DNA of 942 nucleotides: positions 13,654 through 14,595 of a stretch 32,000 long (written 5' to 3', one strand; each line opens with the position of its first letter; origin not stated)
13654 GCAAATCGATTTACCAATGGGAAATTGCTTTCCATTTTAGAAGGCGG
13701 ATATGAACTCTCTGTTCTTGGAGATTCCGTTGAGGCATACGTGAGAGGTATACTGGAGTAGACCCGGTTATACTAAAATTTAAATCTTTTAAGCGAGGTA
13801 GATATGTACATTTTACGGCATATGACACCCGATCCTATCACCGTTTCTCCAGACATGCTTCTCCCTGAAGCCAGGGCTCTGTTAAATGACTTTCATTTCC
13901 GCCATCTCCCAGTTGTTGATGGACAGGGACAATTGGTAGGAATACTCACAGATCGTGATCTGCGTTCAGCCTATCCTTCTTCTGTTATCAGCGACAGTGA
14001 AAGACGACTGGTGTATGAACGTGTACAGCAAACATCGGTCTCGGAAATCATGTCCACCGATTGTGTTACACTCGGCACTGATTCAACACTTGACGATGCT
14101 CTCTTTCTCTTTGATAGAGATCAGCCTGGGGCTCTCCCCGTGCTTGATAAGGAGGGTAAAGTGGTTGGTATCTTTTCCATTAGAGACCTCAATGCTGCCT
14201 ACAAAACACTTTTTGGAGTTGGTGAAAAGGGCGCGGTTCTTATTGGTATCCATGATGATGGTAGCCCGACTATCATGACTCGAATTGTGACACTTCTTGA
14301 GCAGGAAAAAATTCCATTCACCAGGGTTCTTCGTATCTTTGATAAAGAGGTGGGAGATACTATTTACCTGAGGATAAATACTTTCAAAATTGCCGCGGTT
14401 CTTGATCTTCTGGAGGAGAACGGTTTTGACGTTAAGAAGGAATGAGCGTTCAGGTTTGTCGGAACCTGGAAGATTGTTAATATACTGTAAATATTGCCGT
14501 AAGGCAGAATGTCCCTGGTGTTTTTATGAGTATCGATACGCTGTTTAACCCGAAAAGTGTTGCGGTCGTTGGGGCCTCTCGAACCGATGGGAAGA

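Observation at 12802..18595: Acu-like acetylation/deacetylation module wired to acetyl-CoA enzymes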

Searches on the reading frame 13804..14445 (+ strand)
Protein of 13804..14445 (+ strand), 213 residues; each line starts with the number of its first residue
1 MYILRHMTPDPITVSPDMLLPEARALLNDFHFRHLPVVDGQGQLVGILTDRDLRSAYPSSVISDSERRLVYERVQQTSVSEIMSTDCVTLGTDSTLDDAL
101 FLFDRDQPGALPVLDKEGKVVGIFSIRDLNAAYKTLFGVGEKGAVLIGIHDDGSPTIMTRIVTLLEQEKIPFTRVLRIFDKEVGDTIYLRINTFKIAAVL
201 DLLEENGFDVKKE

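Call 3: search_protein_families(library=pfam, proteins=[window:13804-14445:+])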
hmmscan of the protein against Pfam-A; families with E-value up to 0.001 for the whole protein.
window:13804-14445:+ (213 aa): 1 family
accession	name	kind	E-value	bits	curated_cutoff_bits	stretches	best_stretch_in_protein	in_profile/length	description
PF00571.33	CBS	-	1.8e-31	108.6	24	2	7-57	5-55/57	CBS domain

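Call 4: search_protein_families(library=ncbifam, proteins=[window:13804-14445:+])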
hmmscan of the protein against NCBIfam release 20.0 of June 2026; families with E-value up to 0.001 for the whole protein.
window:13804-14445:+ (213 aa): 24 families
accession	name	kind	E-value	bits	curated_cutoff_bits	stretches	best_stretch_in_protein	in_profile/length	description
TIGR01302.1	IMP_dehydrog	equivalog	2.2e-12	46.6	481.5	1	7-134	86-201/450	IMP dehydrogenase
NF011447.0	PRK14869.2-3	equivalog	2.6e-12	46.1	522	2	6-62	250-306/540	putative manganese-dependent inorganic diphosphatase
NF011449.0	PRK14869.2-5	equivalog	2.5e-11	43.3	411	1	8-131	75-203/451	putative manganese-dependent inorganic diphosphatase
NF011446.0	PRK14869.2-2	equivalog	5.2e-11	41.7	601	1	78-133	77-132/576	putative manganese-dependent inorganic diphosphatase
NF011445.0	PRK14869.2-1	equivalog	7e-10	37.9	483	1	78-132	69-123/548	putative manganese-dependent inorganic diphosphatase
NF053603.1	HhpR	exception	1.3e-09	37.7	520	0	7-53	228-274/282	CBS domain-containing high hydrostatic pressure regulator HhpR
NF008581.0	PRK11543.1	equivalog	1.2e-08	34.4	481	1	64-132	250-318/321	arabinose-5-phosphate isomerase GutQ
TIGR00393.1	kpsF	subfamily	1.4e-08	34.6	203.7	0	6-48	225-267/268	KpsF/GutQ family sugar-phosphate isomerase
NF011443.0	PRK14869.1-5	equivalog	4e-08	32.2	335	0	13-64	81-132/546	putative manganese-dependent inorganic diphosphatase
NF041630.1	CBS_CbpB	equivalog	1.5e-07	31.4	125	1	26-100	36-104/143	cyclic-di-AMP-binding protein CbpB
NF041552.1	TF_PrdR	equivalog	2.2e-07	29.6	795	0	75-133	4-62/577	sigma-54 dependent transcriptional regulator PrdR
NF011441.0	PRK14869.1-3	equivalog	3.8e-07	29.1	753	0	13-58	80-125/548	putative manganese-dependent inorganic diphosphatase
NF011442.0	PRK14869.1-4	equivalog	6.3e-07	28.2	400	0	10-60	79-129/543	putative manganese-dependent inorganic diphosphatase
TIGR00400.1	mgtE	equivalog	4.1e-06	25.8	232.75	0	76-129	194-247/450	magnesium transporter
NF011440.0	PRK14869.1-2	equivalog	4.3e-06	25.6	746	0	12-54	253-295/541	putative manganese-dependent inorganic diphosphatase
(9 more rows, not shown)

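Call 14: search_solved_structures(query=window:13804-14445:+, max_evalue=0.001, show_alignments=1)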
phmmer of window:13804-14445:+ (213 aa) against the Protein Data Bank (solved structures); distinct sequences matched with E-value up to 0.001: 59.
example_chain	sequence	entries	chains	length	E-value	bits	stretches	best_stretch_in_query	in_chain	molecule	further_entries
5awe_A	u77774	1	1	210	2.3e-20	76.4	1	4-145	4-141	Putative acetoin utilization protein, acetoin dehydrogenase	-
2yzq_A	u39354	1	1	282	1.2e-17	67.6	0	11-128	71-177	Putative uncharacterized protein PH1780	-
3kh5_A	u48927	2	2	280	1.5e-17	67.2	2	12-132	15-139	protein MJ1225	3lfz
9znf_4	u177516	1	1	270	9e-17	64.7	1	7-133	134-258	CBS domain-containing protein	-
9s4w_A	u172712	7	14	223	2.1e-16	63.4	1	10-195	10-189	AcuB from Geobacillus stearothermophilus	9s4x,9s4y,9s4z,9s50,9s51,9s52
9s4v_A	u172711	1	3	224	5.4e-16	62.1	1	5-210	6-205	Acetoin utilization protein AcuB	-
9qs7_A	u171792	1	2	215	5.9e-16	62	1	7-210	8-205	Acetoin utilization protein AcuB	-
1vrd_A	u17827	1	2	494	1.4e-14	57.6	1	9-165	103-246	inosine-5'-monophosphate dehydrogenase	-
8pw3_A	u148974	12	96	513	4.2e-14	56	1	7-163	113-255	Inosine-5'-monophosphate dehydrogenase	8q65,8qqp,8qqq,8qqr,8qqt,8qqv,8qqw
9sr9_H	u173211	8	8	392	1.9e-13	53.8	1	9-130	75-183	Dehydrogenase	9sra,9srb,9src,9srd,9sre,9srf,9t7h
3ddj_A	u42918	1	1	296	1.1e-12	51.3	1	3-127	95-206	CBS domain-containing protein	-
9znf_5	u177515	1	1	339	1.7e-12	50.7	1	4-128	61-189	CBS domain-containing protein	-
7pmz_A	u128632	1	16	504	2.6e-11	46.8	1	7-165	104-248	Inosine-5'-monophosphate dehydrogenase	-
9e6q_3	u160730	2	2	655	9.2e-11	45.1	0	79-136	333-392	Putative signal-transduction protein with CBS domains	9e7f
2cu0_A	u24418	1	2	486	1.5e-10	44.4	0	79-131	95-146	Inosine-5'-monophosphate dehydrogenase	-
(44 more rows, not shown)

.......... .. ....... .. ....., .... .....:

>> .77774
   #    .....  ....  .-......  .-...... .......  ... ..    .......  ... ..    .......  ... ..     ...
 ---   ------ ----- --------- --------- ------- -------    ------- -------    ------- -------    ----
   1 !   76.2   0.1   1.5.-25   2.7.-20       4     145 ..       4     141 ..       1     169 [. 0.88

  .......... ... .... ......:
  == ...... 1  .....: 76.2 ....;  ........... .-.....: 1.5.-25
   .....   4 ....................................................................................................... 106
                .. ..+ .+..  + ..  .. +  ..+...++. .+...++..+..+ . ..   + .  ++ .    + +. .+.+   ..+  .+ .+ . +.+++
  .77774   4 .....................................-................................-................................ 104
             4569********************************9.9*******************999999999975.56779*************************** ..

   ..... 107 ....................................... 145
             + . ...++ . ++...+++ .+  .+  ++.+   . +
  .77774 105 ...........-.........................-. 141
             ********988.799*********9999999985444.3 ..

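Call 60: search_solved_structures(query=window:13804-14445:+, max_evalue=1e-15, show_alignments=5)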
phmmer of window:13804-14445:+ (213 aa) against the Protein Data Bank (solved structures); distinct sequences matched with E-value up to 1e-15: 7.
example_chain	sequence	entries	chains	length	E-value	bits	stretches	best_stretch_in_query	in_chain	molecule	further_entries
5awe_A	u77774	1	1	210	2.3e-20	76.4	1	4-145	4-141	Putative acetoin utilization protein, acetoin dehydrogenase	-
2yzq_A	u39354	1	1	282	1.2e-17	67.6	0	11-128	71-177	Putative uncharacterized protein PH1780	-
3kh5_A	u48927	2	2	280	1.5e-17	67.2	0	12-132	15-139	protein MJ1225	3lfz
9znf_4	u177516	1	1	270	9e-17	64.7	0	7-133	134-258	CBS domain-containing protein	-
9s4w_A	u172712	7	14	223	2.1e-16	63.4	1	10-195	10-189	AcuB from Geobacillus stearothermophilus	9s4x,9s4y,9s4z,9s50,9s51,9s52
9s4v_A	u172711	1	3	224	5.4e-16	62.1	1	5-210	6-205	Acetoin utilization protein AcuB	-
9qs7_A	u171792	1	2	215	5.9e-16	62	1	7-210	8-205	Acetoin utilization protein AcuB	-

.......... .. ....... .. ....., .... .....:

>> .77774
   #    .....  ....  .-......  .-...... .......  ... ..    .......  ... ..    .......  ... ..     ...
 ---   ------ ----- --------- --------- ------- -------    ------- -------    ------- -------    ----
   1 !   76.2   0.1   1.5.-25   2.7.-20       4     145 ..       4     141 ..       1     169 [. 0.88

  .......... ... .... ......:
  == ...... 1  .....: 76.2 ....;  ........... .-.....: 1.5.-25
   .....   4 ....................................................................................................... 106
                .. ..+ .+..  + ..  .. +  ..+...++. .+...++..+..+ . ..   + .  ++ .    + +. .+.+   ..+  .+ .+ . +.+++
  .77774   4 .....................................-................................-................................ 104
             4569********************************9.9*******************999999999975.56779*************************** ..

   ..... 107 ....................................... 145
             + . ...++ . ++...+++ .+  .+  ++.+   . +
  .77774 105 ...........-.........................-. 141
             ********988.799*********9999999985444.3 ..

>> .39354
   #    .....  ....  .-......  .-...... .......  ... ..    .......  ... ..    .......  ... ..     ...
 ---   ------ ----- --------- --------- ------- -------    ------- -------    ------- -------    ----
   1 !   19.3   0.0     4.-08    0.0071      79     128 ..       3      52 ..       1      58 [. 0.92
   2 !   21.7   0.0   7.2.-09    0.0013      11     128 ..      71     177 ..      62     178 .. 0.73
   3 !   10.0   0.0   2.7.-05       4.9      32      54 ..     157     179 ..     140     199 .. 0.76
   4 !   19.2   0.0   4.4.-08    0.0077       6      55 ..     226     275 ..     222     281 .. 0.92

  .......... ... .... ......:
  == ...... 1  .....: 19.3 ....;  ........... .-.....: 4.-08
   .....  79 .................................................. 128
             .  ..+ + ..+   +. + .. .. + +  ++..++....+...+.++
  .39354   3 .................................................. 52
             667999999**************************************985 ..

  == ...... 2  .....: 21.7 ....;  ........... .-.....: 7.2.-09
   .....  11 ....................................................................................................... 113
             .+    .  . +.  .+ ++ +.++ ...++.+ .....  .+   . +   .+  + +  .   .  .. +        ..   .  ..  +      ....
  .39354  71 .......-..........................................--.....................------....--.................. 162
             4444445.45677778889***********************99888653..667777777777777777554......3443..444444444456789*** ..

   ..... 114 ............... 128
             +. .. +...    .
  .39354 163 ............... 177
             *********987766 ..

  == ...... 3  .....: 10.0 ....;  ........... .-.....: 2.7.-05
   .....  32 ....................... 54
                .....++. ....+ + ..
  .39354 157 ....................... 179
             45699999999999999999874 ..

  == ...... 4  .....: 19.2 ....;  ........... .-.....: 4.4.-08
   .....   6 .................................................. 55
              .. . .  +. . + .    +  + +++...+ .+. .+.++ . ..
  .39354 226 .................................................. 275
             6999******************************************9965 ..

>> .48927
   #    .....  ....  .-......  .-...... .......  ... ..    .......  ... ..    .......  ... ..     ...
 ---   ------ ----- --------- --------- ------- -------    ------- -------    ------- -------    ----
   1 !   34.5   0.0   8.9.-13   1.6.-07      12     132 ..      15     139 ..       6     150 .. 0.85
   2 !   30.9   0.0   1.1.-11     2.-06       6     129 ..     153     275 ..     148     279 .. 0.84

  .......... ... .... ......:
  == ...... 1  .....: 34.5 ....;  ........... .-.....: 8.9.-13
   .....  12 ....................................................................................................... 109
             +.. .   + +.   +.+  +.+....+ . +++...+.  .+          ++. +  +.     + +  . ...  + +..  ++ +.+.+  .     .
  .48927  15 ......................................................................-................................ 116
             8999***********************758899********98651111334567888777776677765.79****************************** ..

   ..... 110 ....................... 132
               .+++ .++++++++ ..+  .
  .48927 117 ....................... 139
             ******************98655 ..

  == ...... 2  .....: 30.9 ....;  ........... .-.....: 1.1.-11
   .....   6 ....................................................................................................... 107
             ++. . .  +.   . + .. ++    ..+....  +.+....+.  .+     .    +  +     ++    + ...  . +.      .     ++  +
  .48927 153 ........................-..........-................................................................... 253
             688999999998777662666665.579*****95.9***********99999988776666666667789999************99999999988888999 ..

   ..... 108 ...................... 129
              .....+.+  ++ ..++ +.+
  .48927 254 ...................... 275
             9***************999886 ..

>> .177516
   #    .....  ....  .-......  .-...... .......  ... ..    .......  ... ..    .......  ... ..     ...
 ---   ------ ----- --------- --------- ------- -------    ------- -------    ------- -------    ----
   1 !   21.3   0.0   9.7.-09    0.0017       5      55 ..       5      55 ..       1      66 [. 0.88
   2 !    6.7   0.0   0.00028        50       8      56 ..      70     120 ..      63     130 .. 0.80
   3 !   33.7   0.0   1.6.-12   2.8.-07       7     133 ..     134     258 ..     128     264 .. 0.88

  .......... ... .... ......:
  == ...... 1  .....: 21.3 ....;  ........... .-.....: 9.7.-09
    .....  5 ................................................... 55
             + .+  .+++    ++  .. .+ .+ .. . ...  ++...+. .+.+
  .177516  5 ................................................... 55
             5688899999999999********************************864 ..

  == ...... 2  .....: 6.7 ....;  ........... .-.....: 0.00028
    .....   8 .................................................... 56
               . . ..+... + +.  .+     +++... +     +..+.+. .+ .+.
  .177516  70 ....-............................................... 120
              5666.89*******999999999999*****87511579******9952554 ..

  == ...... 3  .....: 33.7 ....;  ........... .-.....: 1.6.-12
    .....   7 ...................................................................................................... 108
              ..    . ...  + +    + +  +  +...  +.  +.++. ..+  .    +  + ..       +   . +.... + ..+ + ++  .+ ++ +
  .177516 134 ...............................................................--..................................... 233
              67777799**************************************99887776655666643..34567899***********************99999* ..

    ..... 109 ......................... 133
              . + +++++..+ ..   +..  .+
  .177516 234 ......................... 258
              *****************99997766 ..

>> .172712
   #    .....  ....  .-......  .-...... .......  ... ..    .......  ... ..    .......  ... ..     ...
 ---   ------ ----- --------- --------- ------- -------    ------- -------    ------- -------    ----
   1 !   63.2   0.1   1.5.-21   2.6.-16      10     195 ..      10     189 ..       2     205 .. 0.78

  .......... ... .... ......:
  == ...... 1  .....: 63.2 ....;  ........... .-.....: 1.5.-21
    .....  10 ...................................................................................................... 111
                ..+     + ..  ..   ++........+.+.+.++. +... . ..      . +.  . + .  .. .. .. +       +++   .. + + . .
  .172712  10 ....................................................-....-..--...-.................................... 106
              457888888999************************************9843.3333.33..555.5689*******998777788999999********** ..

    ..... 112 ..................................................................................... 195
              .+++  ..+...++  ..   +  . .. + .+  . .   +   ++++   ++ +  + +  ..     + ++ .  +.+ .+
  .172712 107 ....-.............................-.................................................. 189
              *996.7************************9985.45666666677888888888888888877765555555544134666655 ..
